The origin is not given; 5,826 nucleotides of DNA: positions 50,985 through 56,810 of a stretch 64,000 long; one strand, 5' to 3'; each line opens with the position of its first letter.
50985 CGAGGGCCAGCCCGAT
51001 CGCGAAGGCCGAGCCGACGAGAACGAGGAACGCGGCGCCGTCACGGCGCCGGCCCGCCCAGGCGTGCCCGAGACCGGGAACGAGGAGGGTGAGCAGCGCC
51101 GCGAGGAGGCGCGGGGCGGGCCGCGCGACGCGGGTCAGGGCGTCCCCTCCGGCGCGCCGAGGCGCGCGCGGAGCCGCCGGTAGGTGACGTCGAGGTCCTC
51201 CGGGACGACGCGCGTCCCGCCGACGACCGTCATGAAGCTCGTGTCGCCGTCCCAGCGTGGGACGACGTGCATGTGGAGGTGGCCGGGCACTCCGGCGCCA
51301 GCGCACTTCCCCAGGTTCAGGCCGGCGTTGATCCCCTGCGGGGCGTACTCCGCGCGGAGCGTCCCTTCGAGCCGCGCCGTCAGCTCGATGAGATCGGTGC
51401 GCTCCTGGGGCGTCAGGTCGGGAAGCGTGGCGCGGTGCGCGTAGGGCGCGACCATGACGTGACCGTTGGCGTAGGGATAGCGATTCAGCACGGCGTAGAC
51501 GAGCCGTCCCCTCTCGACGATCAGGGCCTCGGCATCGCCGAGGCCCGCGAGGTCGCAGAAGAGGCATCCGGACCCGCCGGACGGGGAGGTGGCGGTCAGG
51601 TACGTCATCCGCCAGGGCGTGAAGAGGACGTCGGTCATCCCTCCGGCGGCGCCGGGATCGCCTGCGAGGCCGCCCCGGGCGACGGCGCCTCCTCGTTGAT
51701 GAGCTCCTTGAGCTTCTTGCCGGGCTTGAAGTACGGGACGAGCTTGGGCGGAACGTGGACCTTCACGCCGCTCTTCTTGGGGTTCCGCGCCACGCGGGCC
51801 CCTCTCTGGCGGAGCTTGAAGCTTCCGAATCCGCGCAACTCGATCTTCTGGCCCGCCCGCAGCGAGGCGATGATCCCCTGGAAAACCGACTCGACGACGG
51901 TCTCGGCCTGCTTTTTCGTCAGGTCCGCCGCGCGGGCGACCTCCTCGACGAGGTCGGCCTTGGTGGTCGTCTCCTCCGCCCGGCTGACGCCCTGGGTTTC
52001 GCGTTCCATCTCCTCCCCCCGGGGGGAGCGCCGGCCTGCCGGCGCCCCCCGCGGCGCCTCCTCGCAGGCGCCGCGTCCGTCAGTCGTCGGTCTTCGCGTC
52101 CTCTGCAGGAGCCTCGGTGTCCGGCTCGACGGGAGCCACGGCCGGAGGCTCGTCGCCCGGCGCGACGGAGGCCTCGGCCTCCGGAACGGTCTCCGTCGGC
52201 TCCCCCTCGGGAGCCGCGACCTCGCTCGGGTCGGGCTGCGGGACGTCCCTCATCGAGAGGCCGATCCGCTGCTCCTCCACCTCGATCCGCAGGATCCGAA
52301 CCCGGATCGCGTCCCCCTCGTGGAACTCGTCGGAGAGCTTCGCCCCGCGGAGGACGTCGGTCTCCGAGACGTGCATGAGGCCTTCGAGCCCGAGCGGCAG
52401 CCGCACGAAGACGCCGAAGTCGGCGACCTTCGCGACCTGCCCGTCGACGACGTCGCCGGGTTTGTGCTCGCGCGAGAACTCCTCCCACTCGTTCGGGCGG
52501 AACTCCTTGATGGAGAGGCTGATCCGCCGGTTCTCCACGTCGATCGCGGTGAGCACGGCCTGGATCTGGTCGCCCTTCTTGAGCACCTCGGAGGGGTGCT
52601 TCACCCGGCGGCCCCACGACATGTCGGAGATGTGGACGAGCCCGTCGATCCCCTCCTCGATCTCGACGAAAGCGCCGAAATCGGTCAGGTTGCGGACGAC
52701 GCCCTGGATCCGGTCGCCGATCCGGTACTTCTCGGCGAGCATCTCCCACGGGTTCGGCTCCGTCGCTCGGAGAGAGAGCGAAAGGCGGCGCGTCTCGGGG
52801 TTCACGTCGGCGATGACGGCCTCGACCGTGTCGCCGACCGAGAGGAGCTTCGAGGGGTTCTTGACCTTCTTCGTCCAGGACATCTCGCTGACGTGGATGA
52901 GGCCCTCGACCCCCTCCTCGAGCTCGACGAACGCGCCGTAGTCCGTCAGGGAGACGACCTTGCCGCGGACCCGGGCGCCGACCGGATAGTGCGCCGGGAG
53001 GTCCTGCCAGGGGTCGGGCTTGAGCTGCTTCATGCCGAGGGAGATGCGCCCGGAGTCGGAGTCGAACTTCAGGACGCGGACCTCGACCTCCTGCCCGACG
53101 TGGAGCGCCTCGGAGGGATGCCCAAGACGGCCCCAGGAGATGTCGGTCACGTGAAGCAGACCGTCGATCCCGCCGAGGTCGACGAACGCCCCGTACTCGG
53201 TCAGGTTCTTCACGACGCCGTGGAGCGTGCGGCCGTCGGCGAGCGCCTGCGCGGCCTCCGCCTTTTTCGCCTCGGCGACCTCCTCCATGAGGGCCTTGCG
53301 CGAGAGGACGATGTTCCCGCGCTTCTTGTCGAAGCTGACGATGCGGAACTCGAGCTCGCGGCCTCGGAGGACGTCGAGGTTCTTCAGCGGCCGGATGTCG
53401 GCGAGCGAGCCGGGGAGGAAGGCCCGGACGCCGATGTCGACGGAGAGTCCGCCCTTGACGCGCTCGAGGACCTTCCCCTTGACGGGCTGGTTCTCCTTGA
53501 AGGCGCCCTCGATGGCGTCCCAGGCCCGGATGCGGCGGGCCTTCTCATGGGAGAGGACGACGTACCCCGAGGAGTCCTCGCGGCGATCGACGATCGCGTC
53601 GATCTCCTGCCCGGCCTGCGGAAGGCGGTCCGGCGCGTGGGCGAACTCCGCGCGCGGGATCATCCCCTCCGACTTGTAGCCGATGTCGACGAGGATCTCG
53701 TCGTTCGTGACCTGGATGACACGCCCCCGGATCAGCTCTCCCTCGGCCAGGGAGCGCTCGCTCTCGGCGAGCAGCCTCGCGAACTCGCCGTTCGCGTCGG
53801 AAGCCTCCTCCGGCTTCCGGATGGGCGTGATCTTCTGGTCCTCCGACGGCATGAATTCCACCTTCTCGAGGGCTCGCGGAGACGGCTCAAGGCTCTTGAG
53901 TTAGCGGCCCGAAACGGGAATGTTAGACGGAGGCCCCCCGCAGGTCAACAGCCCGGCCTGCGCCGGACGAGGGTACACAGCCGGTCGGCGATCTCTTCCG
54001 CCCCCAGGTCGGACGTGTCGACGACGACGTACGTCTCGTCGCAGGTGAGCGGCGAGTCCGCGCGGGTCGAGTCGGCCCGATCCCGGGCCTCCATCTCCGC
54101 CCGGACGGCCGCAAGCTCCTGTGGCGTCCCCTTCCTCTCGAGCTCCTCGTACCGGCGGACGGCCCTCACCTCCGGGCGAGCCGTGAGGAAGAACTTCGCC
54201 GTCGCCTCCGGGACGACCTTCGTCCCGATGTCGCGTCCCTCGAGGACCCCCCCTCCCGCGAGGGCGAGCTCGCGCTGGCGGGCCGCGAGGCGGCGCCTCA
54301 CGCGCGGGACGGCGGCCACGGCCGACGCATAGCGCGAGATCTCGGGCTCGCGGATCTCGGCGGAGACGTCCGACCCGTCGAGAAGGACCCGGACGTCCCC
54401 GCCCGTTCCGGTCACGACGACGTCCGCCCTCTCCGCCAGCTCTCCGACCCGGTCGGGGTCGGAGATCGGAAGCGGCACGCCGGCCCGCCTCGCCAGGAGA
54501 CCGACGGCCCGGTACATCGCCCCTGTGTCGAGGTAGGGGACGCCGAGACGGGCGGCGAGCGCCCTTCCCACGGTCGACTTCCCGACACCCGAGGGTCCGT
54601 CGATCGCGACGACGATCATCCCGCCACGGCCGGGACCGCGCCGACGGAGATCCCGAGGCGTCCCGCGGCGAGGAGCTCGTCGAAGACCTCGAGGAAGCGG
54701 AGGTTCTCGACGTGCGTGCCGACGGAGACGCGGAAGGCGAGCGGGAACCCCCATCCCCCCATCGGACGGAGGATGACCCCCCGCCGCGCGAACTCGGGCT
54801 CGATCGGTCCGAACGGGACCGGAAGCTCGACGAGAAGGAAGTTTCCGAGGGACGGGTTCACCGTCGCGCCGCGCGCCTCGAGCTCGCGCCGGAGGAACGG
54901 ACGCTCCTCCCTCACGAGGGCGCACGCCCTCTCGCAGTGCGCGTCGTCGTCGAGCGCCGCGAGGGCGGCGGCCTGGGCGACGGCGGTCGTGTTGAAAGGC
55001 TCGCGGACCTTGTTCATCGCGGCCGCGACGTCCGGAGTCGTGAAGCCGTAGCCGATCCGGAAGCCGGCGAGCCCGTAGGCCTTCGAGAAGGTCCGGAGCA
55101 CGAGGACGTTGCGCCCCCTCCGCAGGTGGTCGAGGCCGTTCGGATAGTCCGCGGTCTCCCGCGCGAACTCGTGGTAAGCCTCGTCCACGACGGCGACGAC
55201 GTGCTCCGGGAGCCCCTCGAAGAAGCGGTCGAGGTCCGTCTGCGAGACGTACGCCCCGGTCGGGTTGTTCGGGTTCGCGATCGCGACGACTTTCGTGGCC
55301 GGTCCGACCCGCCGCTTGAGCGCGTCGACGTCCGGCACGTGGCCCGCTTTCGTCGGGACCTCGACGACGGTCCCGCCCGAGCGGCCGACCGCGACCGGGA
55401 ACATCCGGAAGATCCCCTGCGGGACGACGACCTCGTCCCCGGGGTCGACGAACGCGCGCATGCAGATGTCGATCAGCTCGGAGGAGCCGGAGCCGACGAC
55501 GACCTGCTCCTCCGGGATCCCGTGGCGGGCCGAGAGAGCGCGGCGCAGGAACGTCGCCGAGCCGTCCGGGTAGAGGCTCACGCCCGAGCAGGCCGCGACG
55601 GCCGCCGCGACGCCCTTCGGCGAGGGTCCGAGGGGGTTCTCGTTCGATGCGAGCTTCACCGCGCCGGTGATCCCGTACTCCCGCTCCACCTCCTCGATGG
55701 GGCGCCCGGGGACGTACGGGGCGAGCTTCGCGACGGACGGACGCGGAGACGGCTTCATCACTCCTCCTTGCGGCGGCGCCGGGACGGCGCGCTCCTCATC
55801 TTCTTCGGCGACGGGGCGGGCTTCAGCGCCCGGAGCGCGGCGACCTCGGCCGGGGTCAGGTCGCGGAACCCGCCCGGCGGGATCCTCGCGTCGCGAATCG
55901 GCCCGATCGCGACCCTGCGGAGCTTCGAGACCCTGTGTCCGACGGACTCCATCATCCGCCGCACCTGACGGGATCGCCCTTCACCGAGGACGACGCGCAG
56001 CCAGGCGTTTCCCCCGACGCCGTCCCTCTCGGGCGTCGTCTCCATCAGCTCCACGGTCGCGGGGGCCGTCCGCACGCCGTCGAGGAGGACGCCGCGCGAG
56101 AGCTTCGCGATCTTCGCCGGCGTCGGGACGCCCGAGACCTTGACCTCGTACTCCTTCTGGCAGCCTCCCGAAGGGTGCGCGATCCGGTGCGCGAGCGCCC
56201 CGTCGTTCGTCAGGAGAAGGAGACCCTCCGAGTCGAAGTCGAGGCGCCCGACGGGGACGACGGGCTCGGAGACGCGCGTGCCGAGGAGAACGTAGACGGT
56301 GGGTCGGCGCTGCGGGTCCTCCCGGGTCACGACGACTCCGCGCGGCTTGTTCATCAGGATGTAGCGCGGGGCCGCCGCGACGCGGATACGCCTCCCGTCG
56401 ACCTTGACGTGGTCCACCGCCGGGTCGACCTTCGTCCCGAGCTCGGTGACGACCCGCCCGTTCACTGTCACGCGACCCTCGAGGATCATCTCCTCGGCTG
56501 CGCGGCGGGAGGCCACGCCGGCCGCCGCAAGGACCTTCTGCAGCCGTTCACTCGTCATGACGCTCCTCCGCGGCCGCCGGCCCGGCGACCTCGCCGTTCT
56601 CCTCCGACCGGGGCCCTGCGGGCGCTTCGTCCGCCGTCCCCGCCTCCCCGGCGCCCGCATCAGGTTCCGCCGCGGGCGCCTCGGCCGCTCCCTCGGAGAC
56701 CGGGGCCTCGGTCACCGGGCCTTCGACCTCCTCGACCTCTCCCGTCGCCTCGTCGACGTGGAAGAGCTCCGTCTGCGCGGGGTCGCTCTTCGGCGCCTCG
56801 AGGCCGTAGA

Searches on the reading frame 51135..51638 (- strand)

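Call 25: search_protein_families(library=pfam, proteins=[window:51135-51638:-], max_evalue=0.00001)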
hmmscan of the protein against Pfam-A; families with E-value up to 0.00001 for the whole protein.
window:51135-51638:- (167 aa): 1 family
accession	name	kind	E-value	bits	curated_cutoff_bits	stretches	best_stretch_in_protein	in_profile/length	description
PF01230.28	HIT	-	1e-14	55.3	21.5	1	38-128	6-95/98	HIT domain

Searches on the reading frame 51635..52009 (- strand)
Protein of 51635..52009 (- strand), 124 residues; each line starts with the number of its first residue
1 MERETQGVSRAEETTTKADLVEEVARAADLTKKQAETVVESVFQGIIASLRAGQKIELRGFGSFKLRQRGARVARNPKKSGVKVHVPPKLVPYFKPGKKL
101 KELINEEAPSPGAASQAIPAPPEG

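Call 25: search_protein_families(library=pfam, proteins=[window:51635-52009:-], max_evalue=0.00001)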
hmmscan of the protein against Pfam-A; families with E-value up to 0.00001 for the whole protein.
window:51635-52009:- (124 aa): 2 families
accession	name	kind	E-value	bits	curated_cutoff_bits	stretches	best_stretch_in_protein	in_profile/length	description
PF00216.26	Bac_DNA_binding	-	1.3e-28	99.5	22.4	1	16-105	2-90/90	Bacterial DNA-binding protein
PF18291.6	HU-HIG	-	3e-07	30.9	26.2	1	11-105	28-119/125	HU domain fused to wHTH, Ig, or Glycine-rich motif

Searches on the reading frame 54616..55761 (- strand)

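Call 26: search_protein_families(library=pfam, proteins=[window:54616-55761:-], max_evalue=0.00001)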
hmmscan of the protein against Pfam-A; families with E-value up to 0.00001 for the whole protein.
window:54616-55761:- (381 aa): 1 family
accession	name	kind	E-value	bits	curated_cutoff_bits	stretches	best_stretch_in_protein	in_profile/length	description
PF00155.27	Aminotran_1_2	-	2.1e-57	195.4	19.7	1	35-358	4-359/361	Aminotransferase class I and II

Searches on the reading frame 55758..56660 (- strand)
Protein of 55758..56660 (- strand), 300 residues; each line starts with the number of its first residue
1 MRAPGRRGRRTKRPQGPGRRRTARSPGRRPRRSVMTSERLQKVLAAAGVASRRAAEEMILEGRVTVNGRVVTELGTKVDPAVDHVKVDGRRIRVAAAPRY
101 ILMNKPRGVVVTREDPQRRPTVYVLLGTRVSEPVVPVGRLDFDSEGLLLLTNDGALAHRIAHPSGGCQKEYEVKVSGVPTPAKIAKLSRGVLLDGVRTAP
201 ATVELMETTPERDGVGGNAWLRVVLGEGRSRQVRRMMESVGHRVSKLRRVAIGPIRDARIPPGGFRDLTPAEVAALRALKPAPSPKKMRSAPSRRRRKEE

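Call 26: search_protein_families(library=pfam, proteins=[window:55758-56660:-], max_evalue=0.00001)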
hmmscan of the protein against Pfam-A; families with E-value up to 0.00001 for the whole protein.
window:55758-56660:- (300 aa): 2 families
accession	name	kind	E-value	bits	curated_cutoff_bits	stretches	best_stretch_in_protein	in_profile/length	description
PF00849.27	PseudoU_synth_2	-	4.4e-20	72.9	26.8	1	100-239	2-152/152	RNA pseudouridylate synthase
PF01479.30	S4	-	1e-15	57.6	22.8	1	38-80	1-44/48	S4 domain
